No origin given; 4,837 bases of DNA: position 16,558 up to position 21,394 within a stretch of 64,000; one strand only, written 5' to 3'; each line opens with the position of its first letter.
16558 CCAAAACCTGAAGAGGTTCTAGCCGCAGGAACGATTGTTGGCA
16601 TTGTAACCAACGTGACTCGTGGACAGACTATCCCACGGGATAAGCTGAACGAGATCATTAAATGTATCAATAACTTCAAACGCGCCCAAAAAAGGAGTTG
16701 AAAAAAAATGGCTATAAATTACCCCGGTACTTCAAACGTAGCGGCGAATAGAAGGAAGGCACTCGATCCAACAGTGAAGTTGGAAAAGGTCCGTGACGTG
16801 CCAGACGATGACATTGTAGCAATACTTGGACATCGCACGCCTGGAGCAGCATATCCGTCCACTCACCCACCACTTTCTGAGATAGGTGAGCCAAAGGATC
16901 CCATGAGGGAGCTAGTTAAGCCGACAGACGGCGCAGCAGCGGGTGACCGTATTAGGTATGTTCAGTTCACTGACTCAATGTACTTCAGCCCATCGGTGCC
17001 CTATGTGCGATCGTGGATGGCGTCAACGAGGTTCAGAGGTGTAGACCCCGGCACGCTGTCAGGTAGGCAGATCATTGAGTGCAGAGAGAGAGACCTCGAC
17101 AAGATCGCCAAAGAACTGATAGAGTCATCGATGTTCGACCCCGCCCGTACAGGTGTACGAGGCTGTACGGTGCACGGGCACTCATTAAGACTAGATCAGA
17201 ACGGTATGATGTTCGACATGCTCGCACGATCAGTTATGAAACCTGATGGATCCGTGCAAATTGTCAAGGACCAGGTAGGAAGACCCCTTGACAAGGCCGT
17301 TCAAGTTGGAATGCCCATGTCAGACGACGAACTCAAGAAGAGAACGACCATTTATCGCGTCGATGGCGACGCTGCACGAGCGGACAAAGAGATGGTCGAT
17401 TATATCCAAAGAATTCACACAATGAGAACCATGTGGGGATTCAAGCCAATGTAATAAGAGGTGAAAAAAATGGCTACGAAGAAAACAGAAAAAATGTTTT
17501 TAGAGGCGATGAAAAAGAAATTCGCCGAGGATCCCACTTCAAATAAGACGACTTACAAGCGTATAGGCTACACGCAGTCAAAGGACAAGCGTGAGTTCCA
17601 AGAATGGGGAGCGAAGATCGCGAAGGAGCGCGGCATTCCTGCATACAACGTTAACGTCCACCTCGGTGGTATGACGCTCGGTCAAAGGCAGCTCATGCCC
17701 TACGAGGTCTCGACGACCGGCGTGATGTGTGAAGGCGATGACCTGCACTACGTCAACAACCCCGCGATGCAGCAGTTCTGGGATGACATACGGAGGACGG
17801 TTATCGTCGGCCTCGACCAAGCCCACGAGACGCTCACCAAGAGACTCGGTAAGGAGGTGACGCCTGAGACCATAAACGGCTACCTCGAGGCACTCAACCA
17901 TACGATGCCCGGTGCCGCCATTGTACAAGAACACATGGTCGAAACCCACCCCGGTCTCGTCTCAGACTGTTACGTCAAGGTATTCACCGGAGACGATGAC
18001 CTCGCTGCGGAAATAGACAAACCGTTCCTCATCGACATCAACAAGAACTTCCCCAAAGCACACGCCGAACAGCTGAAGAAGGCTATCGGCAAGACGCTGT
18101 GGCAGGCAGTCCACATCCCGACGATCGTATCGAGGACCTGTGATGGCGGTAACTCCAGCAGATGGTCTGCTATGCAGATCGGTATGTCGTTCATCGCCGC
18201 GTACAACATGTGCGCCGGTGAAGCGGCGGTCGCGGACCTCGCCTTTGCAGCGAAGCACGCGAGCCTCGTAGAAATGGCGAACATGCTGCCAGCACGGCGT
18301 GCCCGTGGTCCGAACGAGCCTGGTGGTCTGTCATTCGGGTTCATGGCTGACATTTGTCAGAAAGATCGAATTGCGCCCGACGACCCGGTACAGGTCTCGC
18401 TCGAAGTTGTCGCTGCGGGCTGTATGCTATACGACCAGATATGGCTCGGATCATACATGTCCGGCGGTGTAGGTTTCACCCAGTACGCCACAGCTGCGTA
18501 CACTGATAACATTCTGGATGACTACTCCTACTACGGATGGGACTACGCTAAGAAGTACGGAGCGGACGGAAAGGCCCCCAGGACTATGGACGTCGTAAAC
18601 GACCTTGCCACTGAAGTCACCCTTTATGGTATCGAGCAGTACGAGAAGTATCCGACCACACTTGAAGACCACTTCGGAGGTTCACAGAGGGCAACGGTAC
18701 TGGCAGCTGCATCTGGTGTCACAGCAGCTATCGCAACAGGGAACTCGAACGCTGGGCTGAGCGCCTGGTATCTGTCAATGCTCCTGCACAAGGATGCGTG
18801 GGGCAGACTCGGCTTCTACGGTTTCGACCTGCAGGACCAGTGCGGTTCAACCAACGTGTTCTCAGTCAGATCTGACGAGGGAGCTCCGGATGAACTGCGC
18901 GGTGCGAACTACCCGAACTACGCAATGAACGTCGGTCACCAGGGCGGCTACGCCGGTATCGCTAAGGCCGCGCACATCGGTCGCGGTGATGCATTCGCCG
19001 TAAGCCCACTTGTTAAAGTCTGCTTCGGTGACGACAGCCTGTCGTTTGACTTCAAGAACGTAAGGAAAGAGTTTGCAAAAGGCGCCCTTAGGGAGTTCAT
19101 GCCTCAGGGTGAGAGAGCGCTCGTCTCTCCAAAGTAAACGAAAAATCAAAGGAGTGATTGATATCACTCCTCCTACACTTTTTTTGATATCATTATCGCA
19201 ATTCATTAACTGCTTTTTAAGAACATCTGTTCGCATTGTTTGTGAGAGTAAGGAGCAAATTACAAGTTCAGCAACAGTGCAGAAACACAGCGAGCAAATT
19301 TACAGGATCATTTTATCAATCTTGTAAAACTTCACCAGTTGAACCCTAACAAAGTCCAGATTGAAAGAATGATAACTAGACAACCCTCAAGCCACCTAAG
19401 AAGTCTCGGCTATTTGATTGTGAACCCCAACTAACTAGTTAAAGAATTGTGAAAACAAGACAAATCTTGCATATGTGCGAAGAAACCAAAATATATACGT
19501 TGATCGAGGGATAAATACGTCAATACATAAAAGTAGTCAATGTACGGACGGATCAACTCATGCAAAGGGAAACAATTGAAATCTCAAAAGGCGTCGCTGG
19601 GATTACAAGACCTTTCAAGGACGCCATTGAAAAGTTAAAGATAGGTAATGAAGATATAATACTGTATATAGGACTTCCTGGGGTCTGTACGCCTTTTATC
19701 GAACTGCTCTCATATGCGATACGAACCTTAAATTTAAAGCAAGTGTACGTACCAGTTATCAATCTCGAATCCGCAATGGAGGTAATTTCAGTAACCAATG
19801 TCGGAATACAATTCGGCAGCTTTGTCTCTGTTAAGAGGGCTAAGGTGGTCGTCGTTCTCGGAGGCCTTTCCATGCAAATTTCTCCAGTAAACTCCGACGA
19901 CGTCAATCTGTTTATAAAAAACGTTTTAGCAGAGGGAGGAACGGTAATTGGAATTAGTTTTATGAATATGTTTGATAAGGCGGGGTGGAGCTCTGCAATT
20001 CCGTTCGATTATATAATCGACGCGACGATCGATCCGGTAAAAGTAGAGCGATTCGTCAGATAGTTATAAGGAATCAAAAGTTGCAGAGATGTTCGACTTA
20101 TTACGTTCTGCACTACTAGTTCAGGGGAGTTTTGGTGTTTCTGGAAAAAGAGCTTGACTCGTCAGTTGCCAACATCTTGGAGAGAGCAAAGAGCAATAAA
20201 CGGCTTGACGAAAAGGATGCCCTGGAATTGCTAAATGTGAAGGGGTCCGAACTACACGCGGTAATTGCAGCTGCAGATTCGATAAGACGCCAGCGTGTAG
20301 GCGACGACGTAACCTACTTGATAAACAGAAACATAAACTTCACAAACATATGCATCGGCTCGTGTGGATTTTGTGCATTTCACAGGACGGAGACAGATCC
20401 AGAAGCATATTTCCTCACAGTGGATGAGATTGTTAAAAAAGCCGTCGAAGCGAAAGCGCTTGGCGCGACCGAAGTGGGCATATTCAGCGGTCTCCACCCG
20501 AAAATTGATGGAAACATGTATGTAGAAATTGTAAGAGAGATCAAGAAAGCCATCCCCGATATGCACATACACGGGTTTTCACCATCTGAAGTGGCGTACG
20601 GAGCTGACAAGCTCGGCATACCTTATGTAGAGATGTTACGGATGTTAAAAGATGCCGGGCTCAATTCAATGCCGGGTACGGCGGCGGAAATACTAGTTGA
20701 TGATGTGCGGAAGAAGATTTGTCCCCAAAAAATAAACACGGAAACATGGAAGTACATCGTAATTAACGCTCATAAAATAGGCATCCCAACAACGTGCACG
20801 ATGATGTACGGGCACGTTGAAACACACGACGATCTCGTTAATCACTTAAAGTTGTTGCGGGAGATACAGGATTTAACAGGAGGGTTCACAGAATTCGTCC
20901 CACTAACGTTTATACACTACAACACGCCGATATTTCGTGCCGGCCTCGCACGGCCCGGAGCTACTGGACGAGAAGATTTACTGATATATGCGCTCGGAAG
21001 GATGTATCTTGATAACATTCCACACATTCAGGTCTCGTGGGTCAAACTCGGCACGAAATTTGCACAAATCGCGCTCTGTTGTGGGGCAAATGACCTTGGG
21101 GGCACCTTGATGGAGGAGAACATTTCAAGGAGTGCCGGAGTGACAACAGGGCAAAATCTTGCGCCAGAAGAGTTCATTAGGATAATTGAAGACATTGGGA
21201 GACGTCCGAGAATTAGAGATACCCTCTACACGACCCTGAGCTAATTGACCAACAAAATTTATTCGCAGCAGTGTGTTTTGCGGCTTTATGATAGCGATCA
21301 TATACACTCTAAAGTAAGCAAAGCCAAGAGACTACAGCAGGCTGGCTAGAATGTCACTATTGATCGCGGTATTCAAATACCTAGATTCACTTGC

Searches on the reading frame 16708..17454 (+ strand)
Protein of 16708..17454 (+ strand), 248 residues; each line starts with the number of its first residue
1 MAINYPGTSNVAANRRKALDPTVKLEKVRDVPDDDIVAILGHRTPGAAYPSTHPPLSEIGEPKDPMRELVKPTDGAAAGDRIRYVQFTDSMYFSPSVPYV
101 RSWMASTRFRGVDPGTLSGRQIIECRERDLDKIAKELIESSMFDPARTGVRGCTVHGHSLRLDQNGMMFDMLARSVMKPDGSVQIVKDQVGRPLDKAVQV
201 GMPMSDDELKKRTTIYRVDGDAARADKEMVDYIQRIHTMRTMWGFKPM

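Call 80: list_cluster_members(proteins=[window:16708-17454:+, window:15590-16075:+, window:29004-30203:+])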
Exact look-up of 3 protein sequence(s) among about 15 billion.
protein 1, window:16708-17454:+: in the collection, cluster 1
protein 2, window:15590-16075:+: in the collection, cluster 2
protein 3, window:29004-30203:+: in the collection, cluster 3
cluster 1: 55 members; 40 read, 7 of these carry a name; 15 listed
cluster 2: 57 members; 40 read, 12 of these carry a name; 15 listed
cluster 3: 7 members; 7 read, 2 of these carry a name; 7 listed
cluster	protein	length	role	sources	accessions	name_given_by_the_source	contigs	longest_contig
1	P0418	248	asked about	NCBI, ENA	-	-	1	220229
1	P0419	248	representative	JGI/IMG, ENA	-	-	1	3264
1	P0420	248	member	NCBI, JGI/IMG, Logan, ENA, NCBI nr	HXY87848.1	MAG TPA: coenzyme-B sulfoethylthiotransferase subunit gamma [Candidatus Acidoferrales ... | coenzyme-B sulfoethylthiotransferase subunit gamma [Candidatus Acidoferrales bacterium]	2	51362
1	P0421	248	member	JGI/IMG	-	methyl-coenzyme M reductase gamma subunit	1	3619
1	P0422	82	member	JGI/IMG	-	methyl-coenzyme M reductase gamma subunit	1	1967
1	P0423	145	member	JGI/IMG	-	methyl-coenzyme M reductase gamma subunit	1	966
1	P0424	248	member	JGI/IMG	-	methyl-coenzyme M reductase gamma subunit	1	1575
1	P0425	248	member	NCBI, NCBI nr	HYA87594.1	MAG TPA: coenzyme-B sulfoethylthiotransferase subunit gamma [Nitrospirota bacterium] | coenzyme-B sulfoethylthiotransferase subunit gamma [Nitrospirota bacterium]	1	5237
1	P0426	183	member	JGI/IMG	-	methyl-coenzyme M reductase gamma subunit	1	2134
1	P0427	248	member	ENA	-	-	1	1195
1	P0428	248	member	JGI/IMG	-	-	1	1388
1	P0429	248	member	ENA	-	-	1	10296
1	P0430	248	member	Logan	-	-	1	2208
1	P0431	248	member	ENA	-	-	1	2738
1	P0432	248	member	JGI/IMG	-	-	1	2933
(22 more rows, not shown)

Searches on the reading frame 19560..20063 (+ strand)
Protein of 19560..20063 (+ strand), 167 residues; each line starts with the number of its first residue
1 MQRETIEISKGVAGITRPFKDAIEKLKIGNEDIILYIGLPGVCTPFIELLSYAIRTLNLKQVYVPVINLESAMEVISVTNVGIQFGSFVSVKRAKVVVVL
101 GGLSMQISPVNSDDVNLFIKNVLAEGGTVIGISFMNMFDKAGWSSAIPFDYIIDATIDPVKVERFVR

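Call 54: search_protein_families(library=pfam, max_evalue=0.00001, proteins=[window:19560-20063:+])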
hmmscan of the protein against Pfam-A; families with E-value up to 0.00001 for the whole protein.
window:19560-20063:+ (167 aa): 1 family
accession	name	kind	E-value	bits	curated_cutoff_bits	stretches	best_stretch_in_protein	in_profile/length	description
PF09897.14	DUF2124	-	4.5e-45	153.5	27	1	10-158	1-141/141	Uncharacterized protein conserved in archaea (DUF2124)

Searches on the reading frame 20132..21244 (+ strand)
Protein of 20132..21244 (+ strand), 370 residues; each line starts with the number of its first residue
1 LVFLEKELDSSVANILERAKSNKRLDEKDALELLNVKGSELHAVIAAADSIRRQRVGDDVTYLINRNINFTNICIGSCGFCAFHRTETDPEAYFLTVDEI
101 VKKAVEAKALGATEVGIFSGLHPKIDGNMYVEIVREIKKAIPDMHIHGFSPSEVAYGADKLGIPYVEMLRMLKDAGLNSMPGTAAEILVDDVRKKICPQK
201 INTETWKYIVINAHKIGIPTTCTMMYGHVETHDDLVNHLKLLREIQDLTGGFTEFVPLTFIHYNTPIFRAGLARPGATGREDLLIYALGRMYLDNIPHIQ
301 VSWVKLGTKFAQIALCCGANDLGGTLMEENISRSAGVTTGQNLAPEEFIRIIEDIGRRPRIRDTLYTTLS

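Call 54: search_protein_families(library=pfam, max_evalue=0.00001, proteins=[window:20132-21244:+])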
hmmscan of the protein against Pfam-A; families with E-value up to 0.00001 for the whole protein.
window:20132-21244:+ (370 aa): 2 families
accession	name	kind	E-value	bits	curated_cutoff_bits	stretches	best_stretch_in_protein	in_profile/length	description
PF04055.27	Radical_SAM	-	2.1e-22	80.5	29.5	1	68-242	1-166/166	Radical SAM superfamily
PF19288.4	CofH_C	-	8.8e-21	74.5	27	1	251-368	3-118/125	CofH/MqnC C-terminal region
